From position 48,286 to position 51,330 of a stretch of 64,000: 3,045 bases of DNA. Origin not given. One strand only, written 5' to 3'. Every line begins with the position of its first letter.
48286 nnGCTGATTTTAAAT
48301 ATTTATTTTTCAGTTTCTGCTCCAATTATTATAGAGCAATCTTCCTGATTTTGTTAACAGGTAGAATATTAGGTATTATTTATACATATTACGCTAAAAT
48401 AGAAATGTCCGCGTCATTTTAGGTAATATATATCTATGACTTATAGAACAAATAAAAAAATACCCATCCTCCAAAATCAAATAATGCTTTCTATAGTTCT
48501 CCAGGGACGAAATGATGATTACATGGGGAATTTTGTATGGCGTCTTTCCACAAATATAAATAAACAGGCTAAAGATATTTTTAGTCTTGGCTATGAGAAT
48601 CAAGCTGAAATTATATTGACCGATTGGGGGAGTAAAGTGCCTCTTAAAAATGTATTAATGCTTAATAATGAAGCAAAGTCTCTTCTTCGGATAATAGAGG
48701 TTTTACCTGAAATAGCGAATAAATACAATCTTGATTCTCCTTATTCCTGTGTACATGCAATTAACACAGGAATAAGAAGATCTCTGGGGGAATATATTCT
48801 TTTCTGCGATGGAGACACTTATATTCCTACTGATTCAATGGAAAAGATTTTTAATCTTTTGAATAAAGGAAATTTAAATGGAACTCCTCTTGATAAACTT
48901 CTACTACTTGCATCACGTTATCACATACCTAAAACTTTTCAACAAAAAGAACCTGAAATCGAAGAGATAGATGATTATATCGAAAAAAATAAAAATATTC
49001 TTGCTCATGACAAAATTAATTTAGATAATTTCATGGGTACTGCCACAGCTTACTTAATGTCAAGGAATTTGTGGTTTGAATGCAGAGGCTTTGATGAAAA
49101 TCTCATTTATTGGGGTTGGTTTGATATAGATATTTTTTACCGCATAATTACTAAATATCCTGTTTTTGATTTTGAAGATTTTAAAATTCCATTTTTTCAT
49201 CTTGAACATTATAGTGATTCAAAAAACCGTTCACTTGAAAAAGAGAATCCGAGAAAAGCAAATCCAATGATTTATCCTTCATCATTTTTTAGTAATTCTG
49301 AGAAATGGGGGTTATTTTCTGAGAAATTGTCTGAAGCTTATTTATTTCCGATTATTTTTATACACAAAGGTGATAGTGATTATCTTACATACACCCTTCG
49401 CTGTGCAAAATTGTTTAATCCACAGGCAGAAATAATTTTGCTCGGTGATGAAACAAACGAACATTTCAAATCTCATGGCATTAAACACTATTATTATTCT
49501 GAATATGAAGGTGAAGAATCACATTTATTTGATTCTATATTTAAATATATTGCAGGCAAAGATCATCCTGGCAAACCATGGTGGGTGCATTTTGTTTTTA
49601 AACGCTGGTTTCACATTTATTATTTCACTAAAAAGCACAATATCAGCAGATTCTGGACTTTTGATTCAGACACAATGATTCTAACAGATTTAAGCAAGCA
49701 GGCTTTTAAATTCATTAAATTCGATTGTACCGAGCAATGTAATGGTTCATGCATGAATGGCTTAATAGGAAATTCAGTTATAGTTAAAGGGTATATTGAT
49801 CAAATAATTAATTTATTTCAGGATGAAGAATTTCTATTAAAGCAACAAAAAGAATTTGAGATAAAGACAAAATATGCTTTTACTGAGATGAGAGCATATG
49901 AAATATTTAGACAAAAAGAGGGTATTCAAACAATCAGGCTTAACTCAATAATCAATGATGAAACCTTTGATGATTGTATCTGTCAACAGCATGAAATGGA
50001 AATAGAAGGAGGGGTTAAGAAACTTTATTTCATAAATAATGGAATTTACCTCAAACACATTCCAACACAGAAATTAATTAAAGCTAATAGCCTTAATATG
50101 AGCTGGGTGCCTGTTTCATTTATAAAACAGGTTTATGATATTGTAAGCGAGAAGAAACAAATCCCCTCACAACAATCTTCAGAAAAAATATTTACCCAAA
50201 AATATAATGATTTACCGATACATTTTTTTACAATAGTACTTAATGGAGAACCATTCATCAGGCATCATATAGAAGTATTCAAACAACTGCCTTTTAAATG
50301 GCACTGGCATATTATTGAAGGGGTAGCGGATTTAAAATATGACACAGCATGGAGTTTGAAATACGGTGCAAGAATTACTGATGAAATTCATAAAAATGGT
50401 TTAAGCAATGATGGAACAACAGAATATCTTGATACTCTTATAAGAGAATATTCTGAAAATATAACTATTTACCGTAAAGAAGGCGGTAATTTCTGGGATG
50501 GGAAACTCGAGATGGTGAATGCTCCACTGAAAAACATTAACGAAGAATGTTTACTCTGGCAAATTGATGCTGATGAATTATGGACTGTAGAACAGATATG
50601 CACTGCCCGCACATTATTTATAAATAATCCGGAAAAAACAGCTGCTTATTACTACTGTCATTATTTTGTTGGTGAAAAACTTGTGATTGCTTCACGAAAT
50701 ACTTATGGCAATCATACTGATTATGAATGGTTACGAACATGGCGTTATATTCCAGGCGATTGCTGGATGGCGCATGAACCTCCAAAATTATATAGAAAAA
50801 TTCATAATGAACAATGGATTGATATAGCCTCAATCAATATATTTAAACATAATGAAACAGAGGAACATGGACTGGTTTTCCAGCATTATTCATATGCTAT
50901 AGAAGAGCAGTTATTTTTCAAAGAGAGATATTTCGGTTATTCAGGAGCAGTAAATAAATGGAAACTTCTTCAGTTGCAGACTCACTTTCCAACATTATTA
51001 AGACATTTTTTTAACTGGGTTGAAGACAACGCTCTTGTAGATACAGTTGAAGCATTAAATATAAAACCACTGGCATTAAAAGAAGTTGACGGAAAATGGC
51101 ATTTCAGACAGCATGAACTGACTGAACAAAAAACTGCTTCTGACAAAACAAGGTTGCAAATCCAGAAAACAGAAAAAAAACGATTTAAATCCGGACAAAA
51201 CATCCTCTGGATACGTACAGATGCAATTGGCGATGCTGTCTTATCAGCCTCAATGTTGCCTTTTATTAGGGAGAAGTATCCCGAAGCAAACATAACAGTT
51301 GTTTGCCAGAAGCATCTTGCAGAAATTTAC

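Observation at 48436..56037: One 2,533-codon ORF concatenating about eight glycosyltransferase-type modules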

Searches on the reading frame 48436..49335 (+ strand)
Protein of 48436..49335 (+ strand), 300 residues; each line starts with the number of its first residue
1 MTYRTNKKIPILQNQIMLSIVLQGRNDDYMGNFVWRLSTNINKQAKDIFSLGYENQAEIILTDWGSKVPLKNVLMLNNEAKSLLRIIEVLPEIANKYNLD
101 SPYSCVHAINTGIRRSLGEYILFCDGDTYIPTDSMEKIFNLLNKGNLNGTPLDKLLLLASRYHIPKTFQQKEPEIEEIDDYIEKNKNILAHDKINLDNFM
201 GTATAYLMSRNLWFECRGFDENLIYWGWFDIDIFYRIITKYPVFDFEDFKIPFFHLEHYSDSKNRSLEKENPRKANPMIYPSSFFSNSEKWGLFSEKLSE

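Call 6: search_protein_families(library=pfam, proteins=[window:48436-49335:+], max_evalue=1)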
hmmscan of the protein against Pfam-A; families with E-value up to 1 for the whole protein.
window:48436-49335:+ (300 aa): 3 families
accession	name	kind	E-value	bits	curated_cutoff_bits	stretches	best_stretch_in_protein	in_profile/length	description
PF10111.15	Glyco_tranf_2_2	-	8.3e-15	55.4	27.3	1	86-245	50-207/276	Glycosyltransferase like family 2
PF00535.33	Glycos_transf_2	-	2.3e-06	28.1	23.3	1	107-147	68-108/168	Glycosyl transferase family 2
PF02709.20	Glyco_transf_7C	-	0.065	13.3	23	1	206-240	24-58/78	N-terminal domain of galactosyltransferase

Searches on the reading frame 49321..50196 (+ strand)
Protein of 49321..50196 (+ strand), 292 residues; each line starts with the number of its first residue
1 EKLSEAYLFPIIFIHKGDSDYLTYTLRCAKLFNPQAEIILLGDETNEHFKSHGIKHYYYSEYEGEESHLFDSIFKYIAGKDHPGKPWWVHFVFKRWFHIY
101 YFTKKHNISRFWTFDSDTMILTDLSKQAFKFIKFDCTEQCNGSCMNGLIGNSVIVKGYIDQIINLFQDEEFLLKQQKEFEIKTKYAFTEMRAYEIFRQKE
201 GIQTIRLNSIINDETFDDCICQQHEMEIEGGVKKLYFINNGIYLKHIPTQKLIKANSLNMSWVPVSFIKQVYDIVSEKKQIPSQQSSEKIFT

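Call 6: search_protein_families(library=pfam, proteins=[window:49336-50190:+], max_evalue=1)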
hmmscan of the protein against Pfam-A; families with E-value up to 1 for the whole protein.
window:49336-50190:+ (285 aa): 0 families

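Call 20: search_solved_structures(query=window:49321-50196:+, max_evalue=10)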
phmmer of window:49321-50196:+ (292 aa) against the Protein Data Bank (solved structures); distinct sequences matched with E-value up to 10: 4.
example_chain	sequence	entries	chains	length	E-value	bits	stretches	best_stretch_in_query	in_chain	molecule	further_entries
6nu2_E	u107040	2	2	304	0.094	15.4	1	84-155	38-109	39S ribosomal protein L3, mitochondrial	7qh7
3j7y_E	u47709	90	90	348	0.11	15.2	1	84-155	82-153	uL3 | uL3m | 39S ribosomal protein L3, mitochondrial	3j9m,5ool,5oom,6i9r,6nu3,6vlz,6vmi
6q3v_A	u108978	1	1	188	0.19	14.4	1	147-190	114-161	NEDD4-binding protein 1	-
4c46_A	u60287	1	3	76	0.6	12.8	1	222-272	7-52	GENERAL CONTROL PROTEIN GCN4, GENERAL CONTROL PROTEIN GCN4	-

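Call 62: search_protein_families(library=ncbifam, proteins=[window:49321-50196:+], max_evalue=0.00001)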
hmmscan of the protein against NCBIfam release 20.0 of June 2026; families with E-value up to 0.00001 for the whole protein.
window:49321-50196:+ (292 aa): 0 families

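Call 69: search_solved_structures(query=A5, max_evalue=10)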
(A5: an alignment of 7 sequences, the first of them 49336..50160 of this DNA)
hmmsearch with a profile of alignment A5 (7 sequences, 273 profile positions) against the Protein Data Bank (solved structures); distinct sequences matched with E-value up to 10: 1.
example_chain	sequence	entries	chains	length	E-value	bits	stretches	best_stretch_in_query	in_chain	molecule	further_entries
5af2_A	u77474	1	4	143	0.15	14.8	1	122-210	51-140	VP3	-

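Call 92: find_homologous_proteins(query=A5, max_evalue=0.001)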
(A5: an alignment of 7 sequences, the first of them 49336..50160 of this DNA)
Query A5 (7 sequences) (275 aa, profile of the alignment): 462 proteins with E <= 0.001 among 1573 candidates; the best 120 are listed.
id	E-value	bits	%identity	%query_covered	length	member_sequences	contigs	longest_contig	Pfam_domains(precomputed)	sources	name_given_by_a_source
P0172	1.3e-118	414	56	96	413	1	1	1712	-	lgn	-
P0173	2.7e-118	413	60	97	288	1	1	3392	-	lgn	-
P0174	1.2e-117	410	55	97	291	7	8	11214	-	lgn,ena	-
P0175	2.9e-117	409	58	97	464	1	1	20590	-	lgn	-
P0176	1.5e-114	400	58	97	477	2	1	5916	-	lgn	-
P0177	2.6e-112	393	57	97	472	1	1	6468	-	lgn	-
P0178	1.2e-107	378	54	96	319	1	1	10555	-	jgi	-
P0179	6.4e-105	369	55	99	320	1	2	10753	-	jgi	-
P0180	1.1e-104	368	53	98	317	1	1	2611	-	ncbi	-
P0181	2.1e-103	364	52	96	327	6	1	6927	-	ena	-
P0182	1.3e-102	361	55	96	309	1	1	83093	-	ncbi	-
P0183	3.0e-102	360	53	96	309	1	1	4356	-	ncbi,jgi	-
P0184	6.3e-100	352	49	97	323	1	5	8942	-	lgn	-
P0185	3.3e-99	350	49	97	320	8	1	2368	-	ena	-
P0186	3.6e-99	350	56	93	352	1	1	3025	-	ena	-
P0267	2.3e-83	298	44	99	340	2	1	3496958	-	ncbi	-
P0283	3.2e-81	291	46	95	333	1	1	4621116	-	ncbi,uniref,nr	ncbi:hypothetical protein FFWV33_07850 [Flavobacterium faecale]|uniref:Uncharacterized protein n=1 T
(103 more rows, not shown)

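Call 93: find_encoding_contigs(protein=P0283, flank=8000, max_places=1)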
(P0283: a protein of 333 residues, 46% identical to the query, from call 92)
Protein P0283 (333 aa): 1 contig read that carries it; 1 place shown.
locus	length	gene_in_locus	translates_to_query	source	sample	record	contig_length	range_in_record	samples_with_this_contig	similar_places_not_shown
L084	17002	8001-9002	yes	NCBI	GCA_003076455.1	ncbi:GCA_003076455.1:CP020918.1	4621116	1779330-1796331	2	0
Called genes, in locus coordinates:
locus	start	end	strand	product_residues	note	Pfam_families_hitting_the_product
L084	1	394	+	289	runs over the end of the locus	PF01061:ABC2_membrane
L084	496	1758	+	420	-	PF00005:ABC_tran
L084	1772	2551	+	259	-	PF05050:Methyltransf_21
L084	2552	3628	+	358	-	PF01041:DegT_DnrJ_EryC1, PF01212:Beta_elim_lyase (weak)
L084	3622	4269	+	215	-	PF17836:PglD_N, PF25087:GMPPB_C (faint), PF25084:LbH_EIF2B (weak), PF00132:Hexapep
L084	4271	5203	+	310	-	PF00535:Glycos_transf_2, PF10111:Glyco_tranf_2_2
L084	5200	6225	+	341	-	PF01501:Glyco_transf_8 (weak)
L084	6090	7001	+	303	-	PF00535:Glycos_transf_2, PF10111:Glyco_tranf_2_2 (weak)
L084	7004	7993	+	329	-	PF00535:Glycos_transf_2, PF10111:Glyco_tranf_2_2, PF13641:Glyco_tranf_2_3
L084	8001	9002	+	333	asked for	-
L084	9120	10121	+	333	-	PF00535:Glycos_transf_2, PF10111:Glyco_tranf_2_2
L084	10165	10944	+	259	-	PF00535:Glycos_transf_2, PF10111:Glyco_tranf_2_2 (weak)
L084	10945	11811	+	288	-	PF00535:Glycos_transf_2, PF10111:Glyco_tranf_2_2, PF13641:Glyco_tranf_2_3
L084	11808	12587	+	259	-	PF00535:Glycos_transf_2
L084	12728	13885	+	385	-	PF00534:Glycos_transf_1, PF13692:Glyco_trans_1_4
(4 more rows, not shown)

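Call 94: find_encoding_contigs(protein=P0267, flank=8000, max_places=1)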
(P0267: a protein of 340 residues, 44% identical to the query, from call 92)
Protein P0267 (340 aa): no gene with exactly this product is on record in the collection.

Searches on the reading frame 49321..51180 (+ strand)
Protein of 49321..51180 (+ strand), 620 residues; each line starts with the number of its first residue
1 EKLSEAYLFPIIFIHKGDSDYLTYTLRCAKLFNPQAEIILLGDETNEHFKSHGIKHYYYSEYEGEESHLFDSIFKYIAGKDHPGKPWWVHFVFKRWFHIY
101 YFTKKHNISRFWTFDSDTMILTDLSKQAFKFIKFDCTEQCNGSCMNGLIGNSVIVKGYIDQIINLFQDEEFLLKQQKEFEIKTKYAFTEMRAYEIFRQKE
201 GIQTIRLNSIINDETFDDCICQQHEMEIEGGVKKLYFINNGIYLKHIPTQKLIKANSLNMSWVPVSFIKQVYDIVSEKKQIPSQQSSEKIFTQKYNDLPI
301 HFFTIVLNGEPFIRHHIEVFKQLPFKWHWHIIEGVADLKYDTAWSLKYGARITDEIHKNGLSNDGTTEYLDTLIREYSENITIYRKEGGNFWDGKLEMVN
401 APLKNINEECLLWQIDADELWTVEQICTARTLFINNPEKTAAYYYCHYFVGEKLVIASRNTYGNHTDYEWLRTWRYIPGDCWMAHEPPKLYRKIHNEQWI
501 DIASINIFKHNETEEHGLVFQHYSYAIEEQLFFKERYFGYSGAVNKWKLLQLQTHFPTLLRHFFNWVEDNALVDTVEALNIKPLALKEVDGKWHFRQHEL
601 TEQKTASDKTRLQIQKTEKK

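Call 44: predict_structure(alignment_id=A2)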
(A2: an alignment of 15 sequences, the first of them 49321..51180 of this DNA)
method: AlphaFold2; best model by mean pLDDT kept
length: 620 residues; sequences in the alignment: 15
mean_pLDDT: 79.4   pTM: 0.53
mean pLDDT of the five models: 79.4, 75.1, 69.7, 68.0, 62.5
residues with pLDDT >= 90: 193; 70-90: 307; 50-70: 63; < 50: 57
segments of 3 or more residues with pLDDT < 50: 219-233, 278-296, 599-620
pLDDT, mean of each block of 10 residues (from residue 1): 73 91 91 93 94 93 91 81 72 91 94 89 87 83 81 91 90 84 64 85 81 67 34 57 71 81 74 66 28 54 83 84 85 76 60 69 84 90 84 85 90 90 85 86 93 91 78 93 85 85 90 86 85 81 92 94 91 92 83 64 31 27
secondary structure, 60 per line:
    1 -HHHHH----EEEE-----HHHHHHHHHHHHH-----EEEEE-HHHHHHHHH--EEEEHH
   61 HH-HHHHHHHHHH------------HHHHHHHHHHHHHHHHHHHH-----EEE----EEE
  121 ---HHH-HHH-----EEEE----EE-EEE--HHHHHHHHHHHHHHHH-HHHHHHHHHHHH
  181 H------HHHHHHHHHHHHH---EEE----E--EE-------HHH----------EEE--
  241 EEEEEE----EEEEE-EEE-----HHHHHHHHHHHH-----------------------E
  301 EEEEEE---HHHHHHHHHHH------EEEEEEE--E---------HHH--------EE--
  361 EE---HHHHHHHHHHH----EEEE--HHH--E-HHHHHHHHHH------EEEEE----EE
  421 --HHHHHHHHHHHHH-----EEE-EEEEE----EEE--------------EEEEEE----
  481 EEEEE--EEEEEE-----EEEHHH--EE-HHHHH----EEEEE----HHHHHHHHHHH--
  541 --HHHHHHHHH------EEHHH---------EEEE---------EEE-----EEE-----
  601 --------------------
elements in order: H2-6 E11-14 H20-32 E38-42 H44-52 E55-58 H59-62 H64-73 H86-105 E111-113 E118-120 E136-139 E147-149 H152-167 H169-181 H188-200 E204-206 E236-238 E241-246 E251-255 E257-259 H265-276 E300-306 H310-320 E327-333 H366-376 E381-384 H394-403 E410-414 H423-435 E441-443 E445-449 E454-456 E471-476 E481-485 E488-493 E499-501 H510-514 E519-523 H528-538 H543-551 E572-575 E585-587 E593-595

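Call 47: fold_search(model_id=the predicted structure, library=pdb)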
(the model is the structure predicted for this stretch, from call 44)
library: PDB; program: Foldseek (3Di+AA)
matches with E <= 10: 1049; with E <= 0.001: 117
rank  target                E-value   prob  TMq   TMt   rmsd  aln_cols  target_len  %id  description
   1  7zvj_B                2.4e-10  1.00  0.23  0.24  22.4       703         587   11  Homodimeric structure of LARGE1 (released 2022-11-30)
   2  7zvj_A                4.4e-09  1.00  0.22  0.24  21.6       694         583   10  Homodimeric structure of LARGE1 (released 2022-11-30)
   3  6te3_A                7.5e-08  1.00  0.22  0.20  15.5       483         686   10  Crystal Structure of full-length Human Lysyl Hydroxylase LH3 - Cocrystal with Fe2+, Mn2+, UDP (released 2021-05-19)
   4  6fxr_A                7.5e-08  1.00  0.23  0.21  15.6       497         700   11  Crystal Structure of full-length Human Lysyl Hydroxylase LH3 - Cocrystal with Fe2+, Mn2+, UDP-Gal (released 2018-08-22)
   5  6tez_A                8.4e-08  1.00  0.23  0.21  15.5       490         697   10  Crystal Structure of full-length Human Lysyl Hydroxylase LH3 - Val80Lys mutant - Cocrystal with Fe2+, Mn2+, UDP-Glucur (released 2021-05-19)
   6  8one_A                8.9e-08  1.00  0.23  0.20  15.7       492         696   11  Crystal Structure of full-length Human Lysyl Hydroxylase LH3 - Asp190Ser mutant - Cocrystal with Fe2+, Mn2+, UDP-Gluco (released 2023-07-19)
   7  6teu_A                1.2e-07  1.00  0.21  0.19  15.3       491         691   11  Crystal Structure of full-length Human Lysyl Hydroxylase LH3 - Val80Lys mutant - Cocrystal with Fe2+, Mn2+ (released 2021-05-19)
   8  6fxk_A                2.2e-07  1.00  0.22  0.21  16.0       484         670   12  Crystal Structure of full-length Human Lysyl Hydroxylase LH3 (released 2018-08-22)
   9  6fxm_A                2.3e-07  1.00  0.22  0.20  15.6       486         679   10  Crystal Structure of full-length Human Lysyl Hydroxylase LH3 - Cocrystal with Mn2+ (released 2018-08-22)
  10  6tex_A                3.1e-07  1.00  0.23  0.20  15.7       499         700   11  Crystal Structure of full-length Human Lysyl Hydroxylase LH3 - Val80Lys mutant - Cocrystal with Fe2+, Mn2+, UDP-Glucos (released 2021-05-19)
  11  2z86_D                4.4e-07  1.00  0.17  0.18  23.5       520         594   10  Crystal structure of chondroitin polymerase from Escherichia coli strain K4 (K4CP) complexed with UDP-GlcUA and UDP (released 2008-09-16)
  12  9dyt_B                4.7e-07  1.00  0.21  0.28  16.5       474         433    9  Acanthamoeba Polyphaga Mimivirus R699 (released 2025-06-11)
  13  2z86_B                9.5e-07  1.00  0.24  0.25  23.7       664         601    9  Crystal structure of chondroitin polymerase from Escherichia coli strain K4 (K4CP) complexed with UDP-GlcUA and UDP (released 2008-09-16)
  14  2z87_B                9.5e-07  1.00  0.21  0.22  24.2       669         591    9  Crystal structure of chondroitin polymerase from Escherichia coli strain K4 (K4CP) complexed with UDP-GalNAc and UDP (released 2008-09-16)
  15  9q8z_B                9.5e-07  1.00  0.19  0.20  22.7       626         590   10  Human chondroitin sulfate polymerase complex CHSY3-CHPF (released 2025-12-03)
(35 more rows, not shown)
